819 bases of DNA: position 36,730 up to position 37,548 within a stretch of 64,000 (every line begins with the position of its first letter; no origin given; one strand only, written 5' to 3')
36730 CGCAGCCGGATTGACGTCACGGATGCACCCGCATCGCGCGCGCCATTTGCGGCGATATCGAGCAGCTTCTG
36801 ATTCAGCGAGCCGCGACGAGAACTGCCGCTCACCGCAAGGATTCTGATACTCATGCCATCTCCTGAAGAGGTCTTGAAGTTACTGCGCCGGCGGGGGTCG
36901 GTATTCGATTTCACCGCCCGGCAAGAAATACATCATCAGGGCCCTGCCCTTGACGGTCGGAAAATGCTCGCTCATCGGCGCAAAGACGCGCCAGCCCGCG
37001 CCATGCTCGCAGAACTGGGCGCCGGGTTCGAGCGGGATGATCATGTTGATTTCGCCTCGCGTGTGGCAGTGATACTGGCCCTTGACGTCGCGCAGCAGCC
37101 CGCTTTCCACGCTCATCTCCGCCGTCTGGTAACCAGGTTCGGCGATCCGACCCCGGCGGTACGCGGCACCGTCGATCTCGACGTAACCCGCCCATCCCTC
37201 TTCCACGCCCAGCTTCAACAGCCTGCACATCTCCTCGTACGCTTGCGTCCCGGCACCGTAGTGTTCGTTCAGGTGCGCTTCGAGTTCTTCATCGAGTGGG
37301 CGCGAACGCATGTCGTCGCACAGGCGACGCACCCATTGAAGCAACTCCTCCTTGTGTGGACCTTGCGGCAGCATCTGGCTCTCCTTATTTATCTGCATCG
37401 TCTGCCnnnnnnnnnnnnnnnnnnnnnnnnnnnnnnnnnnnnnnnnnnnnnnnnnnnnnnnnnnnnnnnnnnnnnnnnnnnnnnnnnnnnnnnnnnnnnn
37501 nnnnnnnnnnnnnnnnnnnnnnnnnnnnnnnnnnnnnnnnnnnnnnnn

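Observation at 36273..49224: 13-kb minus-strand 3-hydroxyanthranilate meta-cleavage island, possibly a 2-nitrobenzoate (nba-type) pathway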

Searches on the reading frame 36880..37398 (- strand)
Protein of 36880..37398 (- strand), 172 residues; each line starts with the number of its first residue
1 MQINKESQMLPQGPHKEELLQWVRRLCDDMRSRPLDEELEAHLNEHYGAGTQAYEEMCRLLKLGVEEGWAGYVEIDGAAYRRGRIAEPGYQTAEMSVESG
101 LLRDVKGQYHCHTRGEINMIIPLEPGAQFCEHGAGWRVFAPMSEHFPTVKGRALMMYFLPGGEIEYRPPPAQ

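Call 4: search_protein_families(library=pfam, proteins=[window:36883-37398:-])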
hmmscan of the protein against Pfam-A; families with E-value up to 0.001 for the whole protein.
seq(172 aa): 1 family
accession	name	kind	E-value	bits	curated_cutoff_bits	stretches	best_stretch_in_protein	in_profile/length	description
PF16155.11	PnbB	-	2.7e-46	157.7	26.9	1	23-166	3-153/153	4-hydroxylaminobenzoate lyase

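Call 8: search_solved_structures(query=window:36883-37398:-, max_evalue=1)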
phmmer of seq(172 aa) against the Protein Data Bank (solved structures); distinct sequences matched with E-value up to 1: 0.

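Call 25: find_homologous_proteins(query=window:36883-37398:-)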
Query seq(172 aa) (172 aa): 119 proteins with E <= 0.001 among 150 candidates.
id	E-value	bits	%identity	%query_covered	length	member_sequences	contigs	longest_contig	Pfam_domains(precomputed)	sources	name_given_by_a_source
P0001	1.9e-112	391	98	100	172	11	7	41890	PF16155.12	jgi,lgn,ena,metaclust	metaclust:\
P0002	1.1e-109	382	96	99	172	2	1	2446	PF16155.12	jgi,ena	-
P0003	5.2e-94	331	88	95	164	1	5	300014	PF16155.12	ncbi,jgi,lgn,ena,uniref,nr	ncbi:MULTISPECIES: 4-hydroxylaminobenzoate lyase [Cupriavidus]|uniref:4-hydroxylaminobenzoate lyase 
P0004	4.1e-93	328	84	95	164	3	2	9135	PF16155.12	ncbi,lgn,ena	-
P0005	3.8e-92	325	81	99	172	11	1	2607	PF16155.12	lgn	-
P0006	1.5e-85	304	79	95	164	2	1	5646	PF16155.12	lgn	-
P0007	3.1e-83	296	78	95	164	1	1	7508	PF16155.12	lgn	-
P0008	8.3e-83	295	78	95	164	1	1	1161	PF16155.12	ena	-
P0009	1.5e-82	294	77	95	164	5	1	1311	PF16155.12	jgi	jgi:hypothetical protein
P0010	1.4e-81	291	76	95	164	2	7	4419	PF16155.12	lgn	-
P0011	4.2e-81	289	78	95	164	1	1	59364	PF16155.12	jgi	jgi:hypothetical protein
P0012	5.1e-81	289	76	95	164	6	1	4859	PF16155.12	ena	-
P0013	1.1e-80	288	76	95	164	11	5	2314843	PF16155.12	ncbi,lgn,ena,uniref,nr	ncbi:DUF4863 family protein [Paraburkholderia terrae]|uniref:DUF4863 domain-containing protein n=1 T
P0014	1.3e-80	287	78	94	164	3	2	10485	PF16155.12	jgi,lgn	jgi:2-hydroxylaminobenzoate mutase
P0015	6.8e-80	285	74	95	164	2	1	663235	PF16155.12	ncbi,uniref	ncbi:DUF4863 family protein [Paraburkholderia phymatum]|uniref:4-hydroxylaminobenzoate lyase n=1 Tax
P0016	9.6e-80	285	74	95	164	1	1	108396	PF16155.12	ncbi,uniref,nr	ncbi:conserved hypothetical protein [Paraburkholderia piptadeniae]|uniref:2-hydroxylaminobenzoate mu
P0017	1.6e-79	284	75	95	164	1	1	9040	PF16155.12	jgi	jgi:2-hydroxylaminobenzoate mutase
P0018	1.7e-79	284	75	95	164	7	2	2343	PF16155.12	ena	-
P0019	6.5e-79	282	74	97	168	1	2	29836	PF16155.12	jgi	jgi:hypothetical protein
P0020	1.1e-78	281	75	95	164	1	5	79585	PF16155.12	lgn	-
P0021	1.2e-78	281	73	95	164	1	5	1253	PF16155.12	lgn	-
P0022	2.4e-78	280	74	95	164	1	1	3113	PF16155.12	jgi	jgi:hypothetical protein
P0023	3.9e-78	279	75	94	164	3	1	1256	PF16155.12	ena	-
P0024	5.5e-77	276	76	89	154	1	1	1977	PF16155.12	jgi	jgi:2-hydroxylaminobenzoate mutase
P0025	7.1e-77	275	73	95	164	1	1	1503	PF16155.12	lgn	-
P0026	1.6e-76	274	72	95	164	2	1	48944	PF16155.12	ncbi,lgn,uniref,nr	ncbi:hypothetical protein LMG28614_06298 [Paraburkholderia ultramafica]|uniref:DUF4863 domain-contai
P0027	5.0e-76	272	74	95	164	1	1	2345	PF16155.12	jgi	jgi:hypothetical protein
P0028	6.1e-76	272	72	95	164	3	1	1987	PF16155.12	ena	-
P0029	1.5e-75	271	71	95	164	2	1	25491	PF16155.12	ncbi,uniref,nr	ncbi:DUF4863 family protein [Paraburkholderia sp. CNPSo 3272]|uniref:4-hydroxylaminobenzoate lyase n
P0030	2.1e-75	270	71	95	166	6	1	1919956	PF16155.12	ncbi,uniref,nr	ncbi:DUF4863 family protein [Paraburkholderia pallida]|uniref:DUF4863 family protein n=2 Tax=Parabur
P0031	2.3e-75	270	74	92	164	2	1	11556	PF16155.12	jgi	jgi:2-hydroxylaminobenzoate mutase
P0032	2.8e-75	270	72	95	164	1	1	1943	PF16155.12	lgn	-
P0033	3.2e-75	270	71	95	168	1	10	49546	PF16155.12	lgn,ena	-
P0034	3.2e-75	270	71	97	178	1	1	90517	PF16155.12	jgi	jgi:2-hydroxylaminobenzoate mutase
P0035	3.9e-75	270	70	98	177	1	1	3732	PF16155.12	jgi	jgi:2-hydroxylaminobenzoate mutase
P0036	4.0e-75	270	71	95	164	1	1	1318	PF16155.12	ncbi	-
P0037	4.0e-75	269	71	98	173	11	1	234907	PF16155.12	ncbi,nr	ncbi:2-hydroxylaminobenzoate mutase [Paraburkholderia sp. Cpub6]|nr:2-hydroxylaminobenzoate mutase [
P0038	7.1e-75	269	71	94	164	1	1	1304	PF16155.12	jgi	jgi:2-hydroxylaminobenzoate mutase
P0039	9.6e-75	268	72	95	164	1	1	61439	PF16155.12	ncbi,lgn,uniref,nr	ncbi:4-hydroxylaminobenzoate lyase [Paraburkholderia guartelaensis]|uniref:4-hydroxylaminobenzoate l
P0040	1.7e-74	267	69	99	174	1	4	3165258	PF16155.12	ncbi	ncbi:DUF4863 family protein [Burkholderia cenocepacia]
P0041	2.6e-74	267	71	95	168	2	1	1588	PF16155.12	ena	-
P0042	5.0e-74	266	71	95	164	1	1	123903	PF16155.12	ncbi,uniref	ncbi:DUF4863 family protein [Paraburkholderia dipogonis]|uniref:DUF4863 family protein n=1 Tax=Parab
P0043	5.7e-74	266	70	95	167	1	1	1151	PF16155.12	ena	-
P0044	5.8e-74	266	72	95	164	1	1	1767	PF16155.12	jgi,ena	-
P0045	2.2e-73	264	71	94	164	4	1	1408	PF16155.12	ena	-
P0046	2.5e-73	264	70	95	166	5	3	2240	PF16155.12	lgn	-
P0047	1.1e-72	262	69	95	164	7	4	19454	PF16155.12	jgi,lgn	jgi:hypothetical protein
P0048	2.8e-72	260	82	77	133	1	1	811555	PF16155.12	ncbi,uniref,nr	ncbi:DUF4863 family protein [Cupriavidus sp. D39]|uniref:4-hydroxylaminobenzoate lyase n=1 Tax=Cupri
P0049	6.6e-72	259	71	92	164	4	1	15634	PF16155.12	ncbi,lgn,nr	ncbi:DUF4863 family protein [Burkholderia vietnamiensis]|nr:DUF4863 family protein [Burkholderia vie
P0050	2.0e-71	257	69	95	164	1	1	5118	PF16155.12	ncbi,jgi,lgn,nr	ncbi:MAG TPA: DUF4863 family protein [Trinickia sp.]|jgi:2-hydroxylaminobenzoate mutase|nr:DUF4863 f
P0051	2.2e-71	257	68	94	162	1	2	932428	PF16155.12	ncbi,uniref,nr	ncbi:DUF4863 domain-containing protein [Pandoraea cepalis]|uniref:DUF4863 domain-containing protein 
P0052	5.2e-71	256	74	88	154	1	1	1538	PF16155.12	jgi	-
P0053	9.7e-71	255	66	95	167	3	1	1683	PF16155.12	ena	-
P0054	1.3e-70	255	70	93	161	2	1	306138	PF16155.12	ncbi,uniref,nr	ncbi:DUF4863 family protein [Burkholderia pseudomultivorans]|uniref:4-hydroxylaminobenzoate lyase n=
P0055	1.4e-70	255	69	95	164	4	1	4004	PF16155.12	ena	-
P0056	4.8e-70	253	67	95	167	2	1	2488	PF16155.12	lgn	-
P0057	5.3e-70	253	67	94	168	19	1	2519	PF16155.12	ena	-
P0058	7.4e-70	252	67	95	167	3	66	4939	PF16155.12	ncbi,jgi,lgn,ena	-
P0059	8.2e-70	252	67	95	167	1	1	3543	PF16155.12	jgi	jgi:2-hydroxylaminobenzoate mutase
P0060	1.2e-69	252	69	95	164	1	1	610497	PF16155.12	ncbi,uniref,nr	ncbi:4-hydroxylaminobenzoate lyase [Trinickia mobilis]|uniref:4-hydroxylaminobenzoate lyase n=1 Tax=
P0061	2.5e-69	251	68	94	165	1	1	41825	PF16155.12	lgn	-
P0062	3.0e-69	250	65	95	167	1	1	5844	PF16155.12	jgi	jgi:2-hydroxylaminobenzoate mutase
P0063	3.5e-69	250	67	94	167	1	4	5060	PF16155.12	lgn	-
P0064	7.5e-68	246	66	95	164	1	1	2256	PF16155.12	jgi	jgi:hypothetical protein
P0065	4.2e-67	243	62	95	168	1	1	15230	PF16155.12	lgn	-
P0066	3.6e-66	240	66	92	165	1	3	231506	PF16155.12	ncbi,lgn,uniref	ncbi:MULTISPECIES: 4-hydroxylaminobenzoate lyase [unclassified Serratia (in: enterobacteria)]|uniref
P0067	1.3e-65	239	64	95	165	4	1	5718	PF16155.12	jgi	jgi:Domain of unknown function (DUF4863)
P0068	4.1e-65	237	65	92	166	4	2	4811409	PF16155.12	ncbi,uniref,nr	ncbi:DUF4863 family protein [Serratia oryzae]|uniref:DUF4863 domain-containing protein n=3 Tax=Serra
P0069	3.6e-64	234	66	94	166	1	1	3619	PF16155.12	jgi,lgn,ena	-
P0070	1.5e-63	232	63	92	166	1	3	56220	PF16155.12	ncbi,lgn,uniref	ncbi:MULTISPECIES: 4-hydroxylaminobenzoate lyase [unclassified Serratia (in: enterobacteria)]|uniref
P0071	6.6e-63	230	61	95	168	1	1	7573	PF16155.12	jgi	jgi:hypothetical protein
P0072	1.9e-61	225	63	94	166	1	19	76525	PF16155.12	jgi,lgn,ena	-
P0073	2.2e-60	221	60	95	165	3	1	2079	PF16155.12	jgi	jgi:2-hydroxylaminobenzoate mutase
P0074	6.4e-59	217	59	95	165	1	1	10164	PF16155.12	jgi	jgi:hypothetical protein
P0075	1.2e-58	216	58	95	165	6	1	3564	PF16155.12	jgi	jgi:hypothetical protein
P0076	5.9e-58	214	56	98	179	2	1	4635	PF16155.12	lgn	-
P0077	1.2e-57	213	58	95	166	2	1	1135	PF16155.12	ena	-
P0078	1.2e-57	213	57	95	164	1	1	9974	PF16155.12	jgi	jgi:hypothetical protein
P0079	1.8e-57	212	57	98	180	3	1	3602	PF16155.12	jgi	jgi:2-hydroxylaminobenzoate mutase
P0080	2.4e-57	212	61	95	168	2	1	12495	PF16155.12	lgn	-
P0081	4.0e-57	211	54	98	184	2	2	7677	PF16155.12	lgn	-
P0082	6.5e-57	210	57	95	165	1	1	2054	PF16155.12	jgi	jgi:hypothetical protein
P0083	7.7e-57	210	55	96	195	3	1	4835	PF16155.12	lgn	-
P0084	1.1e-56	209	61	95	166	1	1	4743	PF16155.12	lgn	-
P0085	2.5e-56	208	60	94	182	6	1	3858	PF16155.12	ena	-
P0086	2.6e-56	208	56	95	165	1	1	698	PF16155.12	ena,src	-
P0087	4.6e-56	207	56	94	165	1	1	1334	PF16155.12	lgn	-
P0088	6.3e-56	207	54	98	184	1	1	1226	PF16155.12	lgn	-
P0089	3.0e-55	205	73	72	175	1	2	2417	PF16155.12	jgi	jgi:2-hydroxylaminobenzoate mutase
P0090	6.2e-55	204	55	98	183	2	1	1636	PF16155.12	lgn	-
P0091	5.2e-54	201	55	98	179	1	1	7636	PF16155.12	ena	-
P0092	8.4e-54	200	52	98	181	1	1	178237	PF16155.12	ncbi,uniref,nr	ncbi:DUF4863 family protein [Pseudomonas akapageensis]|uniref:4-hydroxylaminobenzoate lyase n=1 Tax=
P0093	1.1e-53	200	56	95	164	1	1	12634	PF16155.12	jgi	jgi:hypothetical protein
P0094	1.4e-53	199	54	94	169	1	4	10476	PF16155.12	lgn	-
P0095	2.5e-53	198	57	94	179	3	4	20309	PF16155.12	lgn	-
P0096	3.2e-53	198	52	97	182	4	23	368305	PF16155.12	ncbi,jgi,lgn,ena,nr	ncbi:DUF4863 family protein [Pseudomonas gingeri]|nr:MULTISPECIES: DUF4863 family protein [Pseudomon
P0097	2.0e-52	196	52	97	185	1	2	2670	PF16155.12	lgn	-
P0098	9.0e-52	193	55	94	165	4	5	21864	PF16155.12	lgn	-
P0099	9.5e-52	193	53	95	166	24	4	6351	PF16155.12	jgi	jgi:hypothetical protein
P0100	1.8e-51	192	56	94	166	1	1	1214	PF16155.12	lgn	-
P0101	2.5e-51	192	55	97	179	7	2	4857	PF16155.12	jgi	jgi:2-hydroxylaminobenzoate mutase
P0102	2.7e-51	192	54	98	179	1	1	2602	PF16155.12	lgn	-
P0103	3.2e-51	192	56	96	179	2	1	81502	PF16155.12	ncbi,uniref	ncbi:DUF4863 family protein [Variovorax robiniae]|uniref:DUF4863 family protein n=1 Tax=Variovorax r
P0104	3.8e-51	191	52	96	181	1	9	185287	PF16155.12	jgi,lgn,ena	-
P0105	5.4e-51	191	54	96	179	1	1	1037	PF16155.12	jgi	jgi:Domain of unknown function (DUF4863)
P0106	5.8e-51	191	55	94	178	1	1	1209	PF16155.12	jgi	jgi:2-hydroxylaminobenzoate mutase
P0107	1.5e-50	189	52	96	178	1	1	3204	PF16155.12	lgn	-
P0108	3.0e-50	188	54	96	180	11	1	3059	PF16155.12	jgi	jgi:2-hydroxylaminobenzoate mutase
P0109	2.1e-49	186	50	96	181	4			PF16155.12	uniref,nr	uniref:2-hydroxylaminobenzoate mutase n=1 Tax=Pseudomonas fluorescens TaxID=294 RepID=A4UVY2_PSEFL|n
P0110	1.7e-48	183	51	99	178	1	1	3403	PF16155.12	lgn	-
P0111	3.2e-48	182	53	97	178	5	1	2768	PF16155.12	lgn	-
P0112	3.7e-48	182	51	94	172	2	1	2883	PF16155.12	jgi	jgi:2-hydroxylaminobenzoate mutase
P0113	2.0e-47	179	51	95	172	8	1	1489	PF16155.12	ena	-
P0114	1.2e-46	177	69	69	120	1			PF16155.12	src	-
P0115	1.3e-46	177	51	97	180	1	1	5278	PF16155.12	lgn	-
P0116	2.1e-46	176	54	88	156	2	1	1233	PF16155.12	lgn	-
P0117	3.1e-41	159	63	70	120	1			PF16155.12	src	-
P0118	1.2e-36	144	70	58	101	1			PF16155.12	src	-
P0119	1.4e-32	131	62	58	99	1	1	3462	PF16155.12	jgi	jgi:2-hydroxylaminobenzoate mutase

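Call 26: find_encoding_contigs(protein=window:36880-37398:-, flank=10000, max_places=4)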
Protein window:36880-37398:- (172 aa): 3 contigs read that carry it; 2 places shown.
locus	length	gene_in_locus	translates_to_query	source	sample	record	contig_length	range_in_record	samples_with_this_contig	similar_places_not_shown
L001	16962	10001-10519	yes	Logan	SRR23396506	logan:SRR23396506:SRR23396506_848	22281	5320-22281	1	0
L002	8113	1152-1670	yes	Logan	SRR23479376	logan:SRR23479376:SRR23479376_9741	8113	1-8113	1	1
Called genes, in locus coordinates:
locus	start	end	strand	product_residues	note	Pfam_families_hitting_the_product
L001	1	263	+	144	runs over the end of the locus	PF01042:Ribonuc_L-PSP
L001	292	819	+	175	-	PF06052:3-HAO, PF02311:AraC_binding (weak), PF07883:Cupin_2 (weak)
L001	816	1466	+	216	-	PF01613:Flavin_Reduct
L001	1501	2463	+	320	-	PF00126:HTH_1, PF03466:LysR_substrate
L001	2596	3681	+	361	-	PF13609:Porin_4, PF00267:Porin_1 (weak)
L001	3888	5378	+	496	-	PF00171:Aldedh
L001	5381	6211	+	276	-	PF01557:FAA_hydrolase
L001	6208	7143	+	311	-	PF01118:Semialdhyde_dh, PF01408:GFO_IDH_MocA (weak), PF09290:AcetDehyd-dimer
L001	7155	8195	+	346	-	PF00682:HMGL-like, PF07836:DmpG_comm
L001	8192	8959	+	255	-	PF01557:FAA_hydrolase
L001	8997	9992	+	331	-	PF04909:Amidohydro_2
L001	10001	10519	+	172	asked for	PF16155:PnbB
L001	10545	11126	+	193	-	PF02525:Flavodoxin_2, PF03358:FMN_red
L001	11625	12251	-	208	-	PF00589:Phage_integrase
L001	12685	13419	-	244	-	PF00702:Hydrolase, PF13419:HAD_2, PF13242:Hydrolase_like (weak)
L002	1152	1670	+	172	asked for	PF16155:PnbB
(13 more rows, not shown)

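Call 27: find_encoding_contigs(protein=P0003, flank=10000, max_places=3)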
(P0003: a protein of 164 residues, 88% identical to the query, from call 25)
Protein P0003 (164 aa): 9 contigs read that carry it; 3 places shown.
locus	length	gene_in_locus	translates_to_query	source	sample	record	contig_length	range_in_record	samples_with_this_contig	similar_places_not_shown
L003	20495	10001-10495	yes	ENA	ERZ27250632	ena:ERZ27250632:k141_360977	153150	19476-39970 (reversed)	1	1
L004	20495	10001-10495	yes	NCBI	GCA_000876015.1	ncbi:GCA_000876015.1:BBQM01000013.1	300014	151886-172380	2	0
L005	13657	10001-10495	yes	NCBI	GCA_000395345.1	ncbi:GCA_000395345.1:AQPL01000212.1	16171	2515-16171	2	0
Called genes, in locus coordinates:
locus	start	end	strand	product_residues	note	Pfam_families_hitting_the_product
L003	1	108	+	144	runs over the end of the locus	PF01042:Ribonuc_L-PSP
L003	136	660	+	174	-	PF06052:3-HAO, PF02311:AraC_binding (weak), PF07883:Cupin_2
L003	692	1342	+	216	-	PF01613:Flavin_Reduct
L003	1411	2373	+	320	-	PF00126:HTH_1, PF03466:LysR_substrate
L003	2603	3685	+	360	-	PF13609:Porin_4, PF00267:Porin_1 (weak)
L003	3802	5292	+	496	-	PF00171:Aldedh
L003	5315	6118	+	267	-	PF01557:FAA_hydrolase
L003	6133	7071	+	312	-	PF01118:Semialdhyde_dh, PF09290:AcetDehyd-dimer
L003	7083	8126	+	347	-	PF00682:HMGL-like, PF07836:DmpG_comm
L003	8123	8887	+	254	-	PF01557:FAA_hydrolase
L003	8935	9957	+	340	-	PF04909:Amidohydro_2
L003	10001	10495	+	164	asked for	PF16155:PnbB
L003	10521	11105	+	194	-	PF02525:Flavodoxin_2, PF03358:FMN_red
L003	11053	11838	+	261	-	-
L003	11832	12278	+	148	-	PF01475:FUR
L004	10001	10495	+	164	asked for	PF16155:PnbB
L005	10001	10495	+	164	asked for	PF16155:PnbB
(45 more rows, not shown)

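Call 38: search_dna_similar(query=window:36880-37398:-, collection=plasmids, mode=protein, max_rows=60, rows=spread, max_evalue=0.001)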
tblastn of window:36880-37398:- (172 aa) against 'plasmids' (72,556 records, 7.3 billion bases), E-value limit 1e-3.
Records with a match: 28; places in all: 28; records where one place covers at least 80% of the query: 28.
Best place of each record, by identity: <60% 28.
By first word of the organism name: Mycetohabitans 9; Burkholderia 4; Cupriavidus 4; Rhizobium 2; Caballeronia 2; Paraburkholderia 2; Polaromonas 1; Sinorhizobium 1; Arthrobacter 1; Methylobacterium 1; and 1 more.
By predicted mobility (MOB-suite, as given by PLSDB): non-mobilizable 21; conjugative 5; mobilizable 2.
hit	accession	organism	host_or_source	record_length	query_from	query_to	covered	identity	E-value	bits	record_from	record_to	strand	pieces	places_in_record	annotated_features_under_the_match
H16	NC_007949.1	Polaromonas sp. JS666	-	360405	5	170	97%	53.3%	4e-55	193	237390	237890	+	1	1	DUF4863 family protein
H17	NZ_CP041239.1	Sinorhizobium mexicanum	Acaciella angustissima,cell culture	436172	10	166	91%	49.4%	6e-42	155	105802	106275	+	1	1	DUF4863 family protein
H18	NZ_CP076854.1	Rhizobium sp. WYJ-E13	Curcuma wenyujin Y.H. Chen et C. ...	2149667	10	166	91%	46.8%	7e-39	147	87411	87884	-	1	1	none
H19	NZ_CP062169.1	Mycetohabitans endofungorum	Rhizopus microsporus,bacterial ...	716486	4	168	96%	39.8%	2e-28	117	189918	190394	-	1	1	DUF4863 family protein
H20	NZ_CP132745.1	Mycetohabitans endofungorum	-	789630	6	168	95%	40.2%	1e-27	115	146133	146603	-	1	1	DUF4863 family protein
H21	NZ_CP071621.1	Rhizobium bangladeshense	lentil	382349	10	151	83%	45.8%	2e-34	134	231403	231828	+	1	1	DUF4863 family protein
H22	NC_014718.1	Mycetohabitans rhizoxinica HKI 454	-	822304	2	168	97%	38.7%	7e-25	106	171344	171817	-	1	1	DUF4863 family protein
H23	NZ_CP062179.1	Mycetohabitans endofungorum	Rhizopus microsporus,bacterial ...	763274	4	168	96%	39.2%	2e-27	114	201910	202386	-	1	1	DUF4863 family protein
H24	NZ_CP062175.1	Mycetohabitans rhizoxinica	Rhizopus microsporus,bacterial culture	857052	4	168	96%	39.2%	4e-26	110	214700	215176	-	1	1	DUF4863 family protein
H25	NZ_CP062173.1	Mycetohabitans rhizoxinica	Rhizopus microsporus,bacterial ...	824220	4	168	96%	39.2%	6e-26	110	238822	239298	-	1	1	DUF4863 family protein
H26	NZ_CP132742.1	Mycetohabitans endofungorum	Rhizopus microsporus,culture isolated ...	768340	6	168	95%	39.6%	3e-27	114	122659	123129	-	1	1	DUF4863 family protein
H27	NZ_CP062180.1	Mycetohabitans endofungorum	Rhizopus microsporus,bacterial ...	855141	6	168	95%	39.6%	3e-27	113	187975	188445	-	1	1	DUF4863 family protein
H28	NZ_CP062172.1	Mycetohabitans rhizoxinica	Rhizopus microsporus,bacterial ...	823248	4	168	96%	38.6%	7e-26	109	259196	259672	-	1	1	DUF4863 family protein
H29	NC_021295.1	Caballeronia insecticola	-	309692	1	172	100%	35.4%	1e-26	112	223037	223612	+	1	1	DUF4863 family protein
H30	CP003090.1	Burkholderia sp. YI23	-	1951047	7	172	97%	36.6%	3e-26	110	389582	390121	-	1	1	hypothetical protein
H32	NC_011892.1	Methylobacterium nodulans ORS 2060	-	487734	2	169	98%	35.4%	1e-26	112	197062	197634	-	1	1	DUF4863 family protein | nitroreductase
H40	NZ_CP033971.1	Cupriavidus pauculus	Homo sapiens,clinical isolate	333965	16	170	90%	34.1%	1e-25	109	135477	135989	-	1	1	DUF4863 family protein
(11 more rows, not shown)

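Call 39: get_annotated_region(hit=H32, flank=5000)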
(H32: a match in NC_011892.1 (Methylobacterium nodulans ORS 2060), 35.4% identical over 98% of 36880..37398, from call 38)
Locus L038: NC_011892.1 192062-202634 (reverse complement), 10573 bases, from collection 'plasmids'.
description: Methylobacterium nodulans ORS 2060 plasmid pMNOD01, complete sequence
organism: Methylobacterium nodulans ORS 2060 (NCBI taxid 460265)
taxonomy: Bacteria; Pseudomonadota; Alphaproteobacteria; Hyphomicrobiales; Methylobacteriaceae; Methylobacterium; Methylobacterium nodulans; Methylobacterium nodulans ORS 2060
host: -; source: -; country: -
typing (MOB-suite, as given by PLSDB): non-mobilizable
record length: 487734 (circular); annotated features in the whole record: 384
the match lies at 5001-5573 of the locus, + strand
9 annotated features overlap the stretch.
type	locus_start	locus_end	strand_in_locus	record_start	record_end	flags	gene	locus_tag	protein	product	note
CDS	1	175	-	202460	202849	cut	-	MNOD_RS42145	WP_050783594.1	GNAT family N-acetyltransferase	-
CDS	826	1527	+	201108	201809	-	-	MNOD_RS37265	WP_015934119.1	IS6 family transposase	-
CDS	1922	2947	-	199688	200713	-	-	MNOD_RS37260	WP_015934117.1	LysR substrate-binding domain-containing protein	-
CDS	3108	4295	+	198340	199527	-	-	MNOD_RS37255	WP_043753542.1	ABC transporter substrate-binding protein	-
CDS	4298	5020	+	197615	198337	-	-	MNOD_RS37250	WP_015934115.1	nitroreductase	-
CDS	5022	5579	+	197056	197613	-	-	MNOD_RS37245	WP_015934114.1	DUF4863 family protein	-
CDS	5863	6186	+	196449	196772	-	-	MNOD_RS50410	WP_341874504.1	transposase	-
CDS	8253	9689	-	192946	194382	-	-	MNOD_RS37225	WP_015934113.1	glutamine synthetase family protein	GO:0006542 - glutamine biosynthetic process [Evidence IEA]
CDS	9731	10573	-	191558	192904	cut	-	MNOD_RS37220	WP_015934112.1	aromatic ring-hydroxylating dioxygenase subunit alpha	-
